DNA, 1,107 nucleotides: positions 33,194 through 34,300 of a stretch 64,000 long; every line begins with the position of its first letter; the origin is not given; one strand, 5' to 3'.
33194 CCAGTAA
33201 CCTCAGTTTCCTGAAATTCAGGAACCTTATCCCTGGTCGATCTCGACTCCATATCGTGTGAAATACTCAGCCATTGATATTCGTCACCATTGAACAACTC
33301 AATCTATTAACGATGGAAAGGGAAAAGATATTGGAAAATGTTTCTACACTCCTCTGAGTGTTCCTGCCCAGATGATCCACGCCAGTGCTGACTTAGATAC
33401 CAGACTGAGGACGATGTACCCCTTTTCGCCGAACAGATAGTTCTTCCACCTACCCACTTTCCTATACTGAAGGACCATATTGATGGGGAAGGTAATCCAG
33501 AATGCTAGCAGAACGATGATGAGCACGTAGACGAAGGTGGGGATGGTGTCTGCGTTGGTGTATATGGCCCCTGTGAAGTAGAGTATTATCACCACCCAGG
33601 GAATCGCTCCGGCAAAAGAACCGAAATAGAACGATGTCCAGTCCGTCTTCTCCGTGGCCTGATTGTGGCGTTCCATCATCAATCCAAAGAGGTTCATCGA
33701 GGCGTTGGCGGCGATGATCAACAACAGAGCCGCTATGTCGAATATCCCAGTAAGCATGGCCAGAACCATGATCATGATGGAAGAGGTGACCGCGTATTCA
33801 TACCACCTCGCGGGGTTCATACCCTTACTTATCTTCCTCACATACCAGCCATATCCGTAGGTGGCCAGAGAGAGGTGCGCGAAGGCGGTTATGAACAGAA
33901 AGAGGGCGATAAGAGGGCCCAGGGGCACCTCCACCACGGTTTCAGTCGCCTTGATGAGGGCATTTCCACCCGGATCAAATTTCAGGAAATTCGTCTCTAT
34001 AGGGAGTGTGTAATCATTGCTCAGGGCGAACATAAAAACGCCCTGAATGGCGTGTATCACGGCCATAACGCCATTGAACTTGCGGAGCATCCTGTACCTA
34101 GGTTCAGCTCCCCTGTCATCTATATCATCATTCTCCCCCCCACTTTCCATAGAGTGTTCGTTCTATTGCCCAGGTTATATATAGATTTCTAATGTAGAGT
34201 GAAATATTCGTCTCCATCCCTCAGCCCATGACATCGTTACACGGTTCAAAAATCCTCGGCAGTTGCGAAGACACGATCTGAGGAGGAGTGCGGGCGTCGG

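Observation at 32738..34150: Heliorhodopsin in a three-gene operon with two small partner proteins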

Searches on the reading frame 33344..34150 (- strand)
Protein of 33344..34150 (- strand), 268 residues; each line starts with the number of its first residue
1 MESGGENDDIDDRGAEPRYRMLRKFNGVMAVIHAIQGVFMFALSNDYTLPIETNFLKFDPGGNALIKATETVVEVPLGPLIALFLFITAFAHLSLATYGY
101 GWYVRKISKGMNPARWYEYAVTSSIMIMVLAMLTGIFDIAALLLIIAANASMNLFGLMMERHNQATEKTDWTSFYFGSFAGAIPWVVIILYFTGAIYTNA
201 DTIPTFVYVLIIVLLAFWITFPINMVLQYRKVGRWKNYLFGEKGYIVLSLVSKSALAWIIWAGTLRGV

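Call 3: search_protein_families(library=pfam, proteins=[window:33344-34150:-], max_evalue=0.1)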
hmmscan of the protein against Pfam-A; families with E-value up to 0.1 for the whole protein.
window:33344-34150:- (268 aa): 1 family
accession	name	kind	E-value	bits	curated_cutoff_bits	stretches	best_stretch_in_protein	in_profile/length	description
PF18761.7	Heliorhodopsin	-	7.9e-95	317.2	26.7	1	22-265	1-242/242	Heliorhodopsin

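Call 4: search_protein_families(library=ncbifam, proteins=[window:33344-34150:-], max_evalue=0.1)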
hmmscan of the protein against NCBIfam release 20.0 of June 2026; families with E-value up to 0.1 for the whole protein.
window:33344-34150:- (268 aa): 1 family
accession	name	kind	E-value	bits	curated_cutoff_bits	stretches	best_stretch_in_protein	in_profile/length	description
NF038020.1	HeR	equivalog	1.3e-97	326.1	100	1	22-265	1-244/244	heliorhodopsin HeR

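Call 6: search_solved_structures(query=window:33344-34150:-, show_alignments=2)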
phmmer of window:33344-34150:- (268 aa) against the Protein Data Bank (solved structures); distinct sequences matched with E-value up to 0.001: 6.
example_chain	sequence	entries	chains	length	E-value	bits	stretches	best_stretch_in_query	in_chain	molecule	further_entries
6is6_A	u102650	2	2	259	8.8e-74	251.4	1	15-266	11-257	heliorhodopsin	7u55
7clj_A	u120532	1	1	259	2.1e-73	250.2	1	15-266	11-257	heliorhodopsin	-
9ljj_A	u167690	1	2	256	9.1e-54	185.8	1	19-265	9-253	Heliorhodopsin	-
6su3_X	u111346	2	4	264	1e-53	185.6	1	19-265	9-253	48C12 heliorhodopsin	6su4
6uh3_A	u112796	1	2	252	2.3e-53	184.5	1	20-265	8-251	Heliorhodopsin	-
9vfc_A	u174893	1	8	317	4.7e-46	160.5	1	28-264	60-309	heliorhodopsin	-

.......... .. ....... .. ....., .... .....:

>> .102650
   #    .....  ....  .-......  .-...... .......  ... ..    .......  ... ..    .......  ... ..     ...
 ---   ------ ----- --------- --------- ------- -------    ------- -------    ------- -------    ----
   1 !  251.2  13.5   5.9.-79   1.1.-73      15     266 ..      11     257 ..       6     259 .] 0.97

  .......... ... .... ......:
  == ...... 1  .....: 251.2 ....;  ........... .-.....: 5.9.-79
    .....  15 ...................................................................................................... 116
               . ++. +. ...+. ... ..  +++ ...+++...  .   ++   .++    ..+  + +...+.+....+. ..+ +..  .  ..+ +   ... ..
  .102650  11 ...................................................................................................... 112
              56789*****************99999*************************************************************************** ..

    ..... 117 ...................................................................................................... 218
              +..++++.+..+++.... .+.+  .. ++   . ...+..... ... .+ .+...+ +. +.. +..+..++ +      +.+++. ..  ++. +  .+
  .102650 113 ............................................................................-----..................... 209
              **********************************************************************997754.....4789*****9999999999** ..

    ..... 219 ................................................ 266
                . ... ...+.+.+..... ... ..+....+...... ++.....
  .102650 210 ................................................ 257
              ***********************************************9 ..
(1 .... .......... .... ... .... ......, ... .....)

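Call 7: find_homologous_proteins(query=window:33344-34150:-)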
Query window:33344-34150:- (268 aa): 2479 proteins with E <= 0.001 among 3640 candidates; the best 120 are listed.
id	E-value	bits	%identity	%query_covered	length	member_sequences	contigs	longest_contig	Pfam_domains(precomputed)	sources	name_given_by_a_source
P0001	6.7e-174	595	100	100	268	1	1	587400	PF18761.8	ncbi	-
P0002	6.9e-129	447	76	96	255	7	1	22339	PF18761.8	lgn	-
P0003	4.5e-128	444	74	97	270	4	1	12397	PF18761.8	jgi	jgi:hypothetical protein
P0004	6.3e-128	444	74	97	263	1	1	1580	PF18761.8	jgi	jgi:hypothetical protein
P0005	8.5e-128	443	74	98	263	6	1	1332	PF18761.8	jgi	-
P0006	7.7e-126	437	75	94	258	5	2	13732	PF18761.8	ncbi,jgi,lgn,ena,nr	ncbi:MAG TPA: heliorhodopsin HeR [Methanomassiliicoccales archaeon]|nr:heliorhodopsin HeR [Methanoma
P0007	2.9e-125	435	73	96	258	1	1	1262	PF18761.8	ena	-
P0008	6.9e-121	421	68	96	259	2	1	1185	PF18761.8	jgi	jgi:hypothetical protein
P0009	7.6e-116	404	66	96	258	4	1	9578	PF18761.8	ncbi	ncbi:MAG: heliorhodopsin HeR [Methanomassiliicoccales archaeon]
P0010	1.8e-109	383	61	96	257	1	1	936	PF18761.8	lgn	-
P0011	2.8e-109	383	64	96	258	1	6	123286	PF18761.8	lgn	-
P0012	1.1e-105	371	60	97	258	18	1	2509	PF18761.8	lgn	-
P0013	6.1e-104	365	58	94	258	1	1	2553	PF18761.8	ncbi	-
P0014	9.1e-104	365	57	96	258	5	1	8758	PF18761.8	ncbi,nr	ncbi:MAG: heliorhodopsin HeR [Methanomassiliicoccales archaeon]|nr:heliorhodopsin HeR [Methanomassil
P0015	1.0e-103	364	59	96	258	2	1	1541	PF18761.8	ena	-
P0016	2.6e-103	363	59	96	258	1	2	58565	PF18761.8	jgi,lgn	jgi:hypothetical protein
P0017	3.7e-103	363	59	96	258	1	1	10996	PF18761.8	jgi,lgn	jgi:hypothetical protein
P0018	9.4e-103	361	59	96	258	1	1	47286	PF18761.8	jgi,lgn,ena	-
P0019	9.4e-103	361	59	96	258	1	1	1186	PF18761.8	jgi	jgi:hypothetical protein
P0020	2.3e-102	360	59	96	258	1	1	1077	PF18761.8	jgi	jgi:hypothetical protein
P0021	6.2e-101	355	59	96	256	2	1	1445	PF18761.8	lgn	-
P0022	1.4e-100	354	57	98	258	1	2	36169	PF18761.8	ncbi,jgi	jgi:hypothetical protein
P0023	3.5e-100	353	57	98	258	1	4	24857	PF18761.8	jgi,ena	jgi:hypothetical protein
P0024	7.3e-100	352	57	98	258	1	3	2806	PF18761.8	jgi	jgi:hypothetical protein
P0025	1.0e-99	351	57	98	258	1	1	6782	PF18761.8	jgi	jgi:hypothetical protein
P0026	4.0e-99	349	57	98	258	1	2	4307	PF18761.8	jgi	jgi:hypothetical protein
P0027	5.5e-99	349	60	94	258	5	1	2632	PF18761.8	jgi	jgi:hypothetical protein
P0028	1.4e-98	348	57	98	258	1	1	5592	PF18761.8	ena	-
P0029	2.1e-98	347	57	98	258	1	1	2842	PF18761.8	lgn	-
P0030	4.3e-98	346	56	98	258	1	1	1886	PF18761.8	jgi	jgi:hypothetical protein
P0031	2.3e-97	344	56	94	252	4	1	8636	PF18761.8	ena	-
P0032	8.4e-96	338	56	95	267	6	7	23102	PF18761.8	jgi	jgi:hypothetical protein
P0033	1.2e-95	338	57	95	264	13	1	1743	PF18761.8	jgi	-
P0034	1.6e-95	338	59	96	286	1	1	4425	PF18761.8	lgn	-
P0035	4.7e-95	336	55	96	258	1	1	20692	PF18761.8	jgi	-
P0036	4.7e-95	336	55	96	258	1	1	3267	PF18761.8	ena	-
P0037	1.1e-94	335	55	96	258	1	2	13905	PF18761.8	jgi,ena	-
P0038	1.2e-94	335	56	95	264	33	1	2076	PF18761.8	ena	-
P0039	2.8e-93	330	57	96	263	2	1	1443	PF18761.8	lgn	-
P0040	3.4e-93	330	58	96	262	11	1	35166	PF18761.8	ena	-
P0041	3.4e-93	330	59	93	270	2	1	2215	PF18761.8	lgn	-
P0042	3.4e-93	330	57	93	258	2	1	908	PF18761.8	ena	-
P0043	5.0e-93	329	57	92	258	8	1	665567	PF18761.8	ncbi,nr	ncbi:MAG: heliorhodopsin HeR [Methanomassiliicoccus sp.]|nr:heliorhodopsin HeR [Methanomassiliicoccu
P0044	1.1e-92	328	61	93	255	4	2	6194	PF18761.8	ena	-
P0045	1.8e-92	328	57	96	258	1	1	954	PF18761.8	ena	-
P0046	5.3e-92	326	56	96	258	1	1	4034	PF18761.8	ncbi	-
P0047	6.8e-92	326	58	93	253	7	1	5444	PF18761.8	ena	-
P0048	8.8e-92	325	54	96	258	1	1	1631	PF18761.8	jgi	jgi:hypothetical protein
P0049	1.6e-91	324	59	96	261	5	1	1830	PF18761.8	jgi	jgi:hypothetical protein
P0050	2.3e-91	324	56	96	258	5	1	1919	PF18761.8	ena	-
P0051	2.5e-91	324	55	94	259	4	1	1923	PF18761.8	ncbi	-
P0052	2.8e-91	324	55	100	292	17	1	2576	PF18761.8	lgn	-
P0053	3.3e-91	323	57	94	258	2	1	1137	PF18761.8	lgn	-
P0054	4.8e-91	323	56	94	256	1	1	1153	PF18761.8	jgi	jgi:hypothetical protein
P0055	5.7e-91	323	55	99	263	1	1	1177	PF18761.8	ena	-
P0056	6.8e-91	322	59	94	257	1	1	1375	PF18761.8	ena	-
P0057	8.5e-91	322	55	96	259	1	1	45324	PF18761.8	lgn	-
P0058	1.3e-90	321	56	96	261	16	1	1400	PF18761.8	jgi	jgi:hypothetical protein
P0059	1.8e-90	321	54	98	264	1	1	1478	PF18761.8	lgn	-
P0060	2.0e-90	321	52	98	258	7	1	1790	PF18761.8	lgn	-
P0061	2.0e-90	321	59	93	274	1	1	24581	PF18761.8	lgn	-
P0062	2.4e-90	321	55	97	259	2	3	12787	PF18761.8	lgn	-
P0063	5.8e-90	319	59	93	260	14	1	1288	PF18761.8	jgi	-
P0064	7.7e-90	319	56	94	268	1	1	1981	PF18761.8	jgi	jgi:hypothetical protein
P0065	8.0e-90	319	54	99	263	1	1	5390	PF18761.8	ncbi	-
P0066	1.9e-89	318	56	94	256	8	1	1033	PF18761.8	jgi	-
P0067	2.0e-89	318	56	94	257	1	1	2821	PF18761.8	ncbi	-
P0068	2.0e-89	318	56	94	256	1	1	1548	PF18761.8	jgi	jgi:hypothetical protein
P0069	3.0e-89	317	56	95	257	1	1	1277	PF18761.8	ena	-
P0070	3.5e-89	317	57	94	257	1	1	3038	PF18761.8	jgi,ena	jgi:hypothetical protein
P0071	3.7e-89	317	56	94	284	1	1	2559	PF18761.8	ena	-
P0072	3.7e-89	317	55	97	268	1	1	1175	PF18761.8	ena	-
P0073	4.0e-89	317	56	94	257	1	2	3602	PF18761.8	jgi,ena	-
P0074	4.1e-89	317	56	94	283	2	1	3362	PF18761.8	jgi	-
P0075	4.5e-89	316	53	96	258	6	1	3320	PF18761.8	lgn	-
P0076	5.1e-89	316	56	94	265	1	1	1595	PF18761.8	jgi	jgi:hypothetical protein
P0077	5.2e-89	316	56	94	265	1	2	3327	PF18761.8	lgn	-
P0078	5.2e-89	316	56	95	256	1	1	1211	PF18761.8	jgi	-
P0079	5.4e-89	316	56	94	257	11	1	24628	PF18761.8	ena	-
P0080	1.0e-88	315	56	94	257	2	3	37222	PF18761.8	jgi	jgi:hypothetical protein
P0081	1.0e-88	315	55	95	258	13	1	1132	PF18761.8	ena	-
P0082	1.0e-88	315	56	94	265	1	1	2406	PF18761.8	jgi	-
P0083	1.1e-88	315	56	94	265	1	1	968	PF18761.8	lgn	-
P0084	1.3e-88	315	57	94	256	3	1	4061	PF18761.8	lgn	-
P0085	1.3e-88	315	56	94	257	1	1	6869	PF18761.8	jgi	jgi:hypothetical protein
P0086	1.4e-88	315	58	94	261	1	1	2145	PF18761.8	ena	-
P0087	1.4e-88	315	55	94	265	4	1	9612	PF18761.8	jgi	-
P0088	1.7e-88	315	54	99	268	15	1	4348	PF18761.8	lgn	-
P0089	1.8e-88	314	56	96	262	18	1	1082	PF18761.8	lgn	-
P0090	1.9e-88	314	56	94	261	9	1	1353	PF18761.8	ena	-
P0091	2.1e-88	314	57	94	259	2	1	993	PF18761.8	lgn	-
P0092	2.4e-88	314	57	93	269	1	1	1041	PF18761.8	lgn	-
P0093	2.6e-88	314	56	94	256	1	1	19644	PF18761.8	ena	-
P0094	2.9e-88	314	56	94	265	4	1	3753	PF18761.8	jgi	jgi:hypothetical protein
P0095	3.7e-88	313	55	94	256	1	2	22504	PF18761.8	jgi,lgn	-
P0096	3.8e-88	313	57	93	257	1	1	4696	PF18761.8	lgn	-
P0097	4.6e-88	313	56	94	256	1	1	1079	PF18761.8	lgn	-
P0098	5.2e-88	313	55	94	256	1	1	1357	PF18761.8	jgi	jgi:hypothetical protein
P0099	6.7e-88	313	53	100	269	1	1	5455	PF18761.8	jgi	jgi:hypothetical protein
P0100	6.9e-88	313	55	93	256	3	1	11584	PF18761.8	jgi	-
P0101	7.7e-88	312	55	94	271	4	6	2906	PF18761.8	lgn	-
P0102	8.5e-88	312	55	95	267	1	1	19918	PF18761.8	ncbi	-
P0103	8.6e-88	312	56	93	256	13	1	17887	PF18761.8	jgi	jgi:hypothetical protein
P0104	9.0e-88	312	56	94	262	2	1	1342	PF18761.8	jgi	jgi:hypothetical protein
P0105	1.0e-87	312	57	94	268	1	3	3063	PF18761.8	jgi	jgi:hypothetical protein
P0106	1.1e-87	312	54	94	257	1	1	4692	PF18761.8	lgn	-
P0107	1.4e-87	312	54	94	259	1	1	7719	PF18761.8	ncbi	-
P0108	1.4e-87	311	54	99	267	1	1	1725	PF18761.8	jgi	jgi:hypothetical protein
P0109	1.5e-87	311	56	94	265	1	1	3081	PF18761.8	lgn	-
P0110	1.5e-87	311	57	96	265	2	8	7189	PF18761.8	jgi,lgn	jgi:hypothetical protein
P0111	1.8e-87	311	56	97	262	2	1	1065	PF18761.8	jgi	jgi:hypothetical protein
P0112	1.8e-87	311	55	97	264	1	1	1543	PF18761.8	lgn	-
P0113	1.9e-87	311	57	94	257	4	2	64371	PF18761.8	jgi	-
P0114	1.9e-87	311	55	94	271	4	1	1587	PF18761.8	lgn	-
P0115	2.0e-87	311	59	88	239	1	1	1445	PF18761.8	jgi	jgi:hypothetical protein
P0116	2.6e-87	311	55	94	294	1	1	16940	PF18761.8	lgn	-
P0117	2.8e-87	311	54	95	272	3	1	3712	PF18761.8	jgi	jgi:hypothetical protein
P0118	2.9e-87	310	55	96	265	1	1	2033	PF18761.8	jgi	jgi:hypothetical protein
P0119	3.0e-87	310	55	94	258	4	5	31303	PF18761.8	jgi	-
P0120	3.0e-87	310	56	94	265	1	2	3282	PF18761.8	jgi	-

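Call 8: find_encoding_contigs(protein=P0002, flank=4000, max_places=2)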
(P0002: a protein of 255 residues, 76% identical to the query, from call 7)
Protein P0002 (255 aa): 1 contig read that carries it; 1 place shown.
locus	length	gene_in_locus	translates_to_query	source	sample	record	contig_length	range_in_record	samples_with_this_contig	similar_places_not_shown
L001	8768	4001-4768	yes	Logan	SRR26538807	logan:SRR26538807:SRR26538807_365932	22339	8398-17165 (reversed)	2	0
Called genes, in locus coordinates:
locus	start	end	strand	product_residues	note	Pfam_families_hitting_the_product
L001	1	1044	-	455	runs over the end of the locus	PF01554:MatE, PF03023:MurJ (weak), PF01554:MatE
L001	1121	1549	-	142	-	PF22381:Staph_reg_Sar_Rot, PF01978:TrmB (faint), PF01047:MarR, PF12802:MarR_2, PF13412:HTH_24 (weak), PF13463:HTH_27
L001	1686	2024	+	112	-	PF07883:Cupin_2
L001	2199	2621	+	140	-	PF13622:4HBT_3 (faint), PF14539:DUF4442, PF09500:YiiD_C (weak), PF03061:4HBT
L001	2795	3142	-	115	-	PF02635:DsrE (weak)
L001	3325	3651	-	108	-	PF07847:PCO_ADO (faint), PF12973:Cupin_7 (weak), PF07883:Cupin_2, PF02311:AraC_binding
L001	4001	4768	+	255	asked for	PF18761:Heliorhodopsin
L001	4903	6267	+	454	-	PF23545:Zn_ribbon_HMPTM, PF04055:Radical_SAM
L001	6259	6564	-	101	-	-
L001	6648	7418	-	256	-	PF02596:DUF169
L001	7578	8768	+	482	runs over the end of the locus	PF00501:AMP-binding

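Call 9: find_encoding_contigs(protein=P0003, flank=4000, max_places=2)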
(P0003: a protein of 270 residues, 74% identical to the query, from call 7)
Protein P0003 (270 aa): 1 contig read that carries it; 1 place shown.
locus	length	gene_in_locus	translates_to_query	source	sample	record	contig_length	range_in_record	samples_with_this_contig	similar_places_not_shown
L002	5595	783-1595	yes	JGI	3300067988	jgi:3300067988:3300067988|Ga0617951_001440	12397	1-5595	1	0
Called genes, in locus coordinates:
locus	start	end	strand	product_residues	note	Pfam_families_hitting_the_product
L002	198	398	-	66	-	PF02311:AraC_binding, PF07883:Cupin_2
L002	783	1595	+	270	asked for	PF18761:Heliorhodopsin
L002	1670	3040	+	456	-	PF00753:Lactamase_B, PF00581:Rhodanese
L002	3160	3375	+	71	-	PF24292:DUF7479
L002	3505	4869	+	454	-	PF23545:Zn_ribbon_HMPTM, PF04055:Radical_SAM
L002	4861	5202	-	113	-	-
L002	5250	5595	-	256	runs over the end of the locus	PF02596:DUF169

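Call 10: find_encoding_contigs(protein=P0006, flank=4000, max_places=2)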
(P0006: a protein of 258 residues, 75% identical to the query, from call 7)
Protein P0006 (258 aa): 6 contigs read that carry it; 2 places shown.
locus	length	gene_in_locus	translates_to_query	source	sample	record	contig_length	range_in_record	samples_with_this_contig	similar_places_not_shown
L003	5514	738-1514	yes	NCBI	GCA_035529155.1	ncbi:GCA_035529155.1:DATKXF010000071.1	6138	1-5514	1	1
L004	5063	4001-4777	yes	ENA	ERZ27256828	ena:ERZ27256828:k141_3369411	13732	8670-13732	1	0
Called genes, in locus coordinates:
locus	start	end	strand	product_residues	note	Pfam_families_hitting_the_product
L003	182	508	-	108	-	PF07847:PCO_ADO (faint), PF07883:Cupin_2, PF02311:AraC_binding (weak)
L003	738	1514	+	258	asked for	PF18761:Heliorhodopsin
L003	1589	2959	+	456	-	PF00753:Lactamase_B, PF00581:Rhodanese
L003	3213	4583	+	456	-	PF23545:Zn_ribbon_HMPTM, PF04055:Radical_SAM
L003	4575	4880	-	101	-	-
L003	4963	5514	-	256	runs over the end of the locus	PF02596:DUF169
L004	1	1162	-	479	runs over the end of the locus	PF03023:MurJ (weak), PF01554:MatE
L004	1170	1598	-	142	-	PF01047:MarR, PF12802:MarR_2, PF13412:HTH_24 (weak), PF13463:HTH_27 (weak)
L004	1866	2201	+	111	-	PF05899:Cupin_3 (faint), PF07883:Cupin_2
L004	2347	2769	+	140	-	PF14539:DUF4442, PF09500:YiiD_C (weak), PF13622:4HBT_3 (weak), PF03061:4HBT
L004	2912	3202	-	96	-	PF02635:DsrE (weak)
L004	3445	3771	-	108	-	PF07883:Cupin_2, PF02311:AraC_binding (weak)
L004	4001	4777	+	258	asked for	PF18761:Heliorhodopsin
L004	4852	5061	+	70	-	?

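Call 11: find_related_loci(query=window:33344-34150:-, collection=genome_contigs, flank=6000)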
Query window:33344-34150:- (268 aa) in genome_contigs; peptide patterns used: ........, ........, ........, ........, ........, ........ (x = any residue, [..] = any of these).
215 stretches matched a pattern; 144 encode a relative of the query (tblastn E <= 1e-3); the best 80 are kept; 80 distinct loci.
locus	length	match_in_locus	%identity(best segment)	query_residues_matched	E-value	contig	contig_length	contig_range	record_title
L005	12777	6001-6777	65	9-267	7e-115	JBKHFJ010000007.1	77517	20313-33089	MAG: Methanomassiliicoccales archaeon isolate D1M05_42 NODE_67_length_77517_cov_7.990021, whole genome shotgun sequence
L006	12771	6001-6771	57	6-263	9e-98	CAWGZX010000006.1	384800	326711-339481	MAG: Methanomassiliicoccaceae archaeon isolate MFD02979.bin.1.52 genome assembly, contig: contig_86747, whole genome sho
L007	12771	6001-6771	56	6-263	6e-97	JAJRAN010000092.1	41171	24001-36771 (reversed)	MAG: Methanomassiliicoccales archaeon isolate OWC_0013 OWC_0013_k121_27760870, whole genome shotgun sequence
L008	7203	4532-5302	56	2-263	9e-96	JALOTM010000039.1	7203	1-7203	MAG: Methanomassiliicoccales archaeon isolate Prado233 scaffold_22046, whole genome shotgun sequence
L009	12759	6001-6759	57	16-268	3e-93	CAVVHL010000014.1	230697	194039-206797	MAG: uncultured Chloroflexia bacterium isolate MFD02923.bin.1.97 genome assembly, contig: contig_35167, whole genome sho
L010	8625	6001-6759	55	14-266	8e-93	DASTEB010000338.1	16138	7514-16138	MAG TPA_asm: Chloroflexia bacterium isolate SMAG_U836 k141_1756919, whole genome shotgun sequence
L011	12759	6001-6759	55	16-268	5e-92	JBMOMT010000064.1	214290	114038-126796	MAG: Chloroflexota bacterium isolate Betzabe_MAG057 MAG057_64, whole genome shotgun sequence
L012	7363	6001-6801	51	2-268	4e-91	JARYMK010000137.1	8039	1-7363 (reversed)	MAG: Anaerolineae bacterium isolate A05DMB-I-30 NODE_137_length_8039_cov_3.726451, whole genome shotgun sequence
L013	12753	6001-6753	55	16-266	3e-91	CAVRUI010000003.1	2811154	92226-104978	MAG: uncultured Chloroflexia bacterium isolate MFD02809.bin.2.197 genome assembly, contig: contig_88281, whole genome sh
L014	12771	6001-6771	53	10-266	8e-91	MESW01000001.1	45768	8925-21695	MAG: candidate division CPR3 bacterium GWF2_35_18 gwf2_scaffold_1003, whole genome shotgun sequence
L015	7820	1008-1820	51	2-268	9e-91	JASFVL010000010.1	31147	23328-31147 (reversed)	MAG: Anaerolineales bacterium isolate D1105M20metaG_Bin_292 D1105M20metaG_FD_scaffold_286_c1, whole genome shotgun seque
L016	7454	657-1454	53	1-266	1e-90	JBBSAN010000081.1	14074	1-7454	MAG: Chloroflexia bacterium isolate La6_metabat2.004 La6_metabat2.004_K_2929006_L_14074_cov_10.0000, whole genome shotgu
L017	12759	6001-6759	54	16-268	4e-90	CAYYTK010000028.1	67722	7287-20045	MAG TPA_asm: uncultured Anaerolineales bacterium isolate binchicken_co66_292 genome assembly, contig: NODE_785_length_67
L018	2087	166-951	52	5-265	3e-93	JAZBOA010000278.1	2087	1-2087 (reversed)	MAG: Anderseniella sp. isolate bin.758 k117_3626513, whole genome shotgun sequence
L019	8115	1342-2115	52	9-266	3e-89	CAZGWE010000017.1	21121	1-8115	MAG TPA_asm: uncultured Candidatus Saccharibacteria bacterium isolate binchicken_co251_1001 genome assembly, contig: NOD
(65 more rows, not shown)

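Call 13: find_encoding_contigs(protein=P0001, flank=8000, max_places=3)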
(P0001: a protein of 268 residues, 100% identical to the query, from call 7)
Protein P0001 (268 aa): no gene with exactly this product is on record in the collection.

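Call 23: find_related_loci(query=window:33344-34150:-, collection=metagenome_contigs, flank=4000)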
Query window:33344-34150:- (268 aa) in metagenome_contigs; peptide patterns used: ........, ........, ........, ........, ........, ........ (x = any residue, [..] = any of these).
400 stretches matched a pattern; 261 encode a relative of the query (tblastn E <= 1e-3); the best 80 are kept; 80 distinct loci.
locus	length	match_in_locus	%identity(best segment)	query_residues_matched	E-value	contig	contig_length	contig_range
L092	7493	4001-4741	60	16-263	1e-98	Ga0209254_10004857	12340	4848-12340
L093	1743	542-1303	57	9-263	1e-104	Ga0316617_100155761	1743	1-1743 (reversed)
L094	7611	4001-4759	56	8-263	1e-97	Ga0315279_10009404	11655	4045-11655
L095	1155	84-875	54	6-268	1e-102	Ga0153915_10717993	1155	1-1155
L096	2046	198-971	54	11-268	6e-99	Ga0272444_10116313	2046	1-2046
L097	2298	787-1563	53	4-265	1e-96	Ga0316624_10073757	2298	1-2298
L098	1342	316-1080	54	14-268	2e-99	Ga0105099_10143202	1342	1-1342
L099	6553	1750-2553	52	1-268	4e-92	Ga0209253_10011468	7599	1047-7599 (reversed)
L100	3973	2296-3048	56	18-268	8e-93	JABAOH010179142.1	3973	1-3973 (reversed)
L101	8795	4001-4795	52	2-268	9e-92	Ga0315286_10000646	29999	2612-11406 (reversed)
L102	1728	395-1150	54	15-266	7e-97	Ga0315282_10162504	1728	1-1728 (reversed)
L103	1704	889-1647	53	16-268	8e-97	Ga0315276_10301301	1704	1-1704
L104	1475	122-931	52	2-268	8e-98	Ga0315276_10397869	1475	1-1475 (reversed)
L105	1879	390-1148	53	16-268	8e-96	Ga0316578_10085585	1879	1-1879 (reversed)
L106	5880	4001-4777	54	10-268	4e-91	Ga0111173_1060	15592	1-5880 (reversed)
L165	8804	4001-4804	50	1-268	4e-84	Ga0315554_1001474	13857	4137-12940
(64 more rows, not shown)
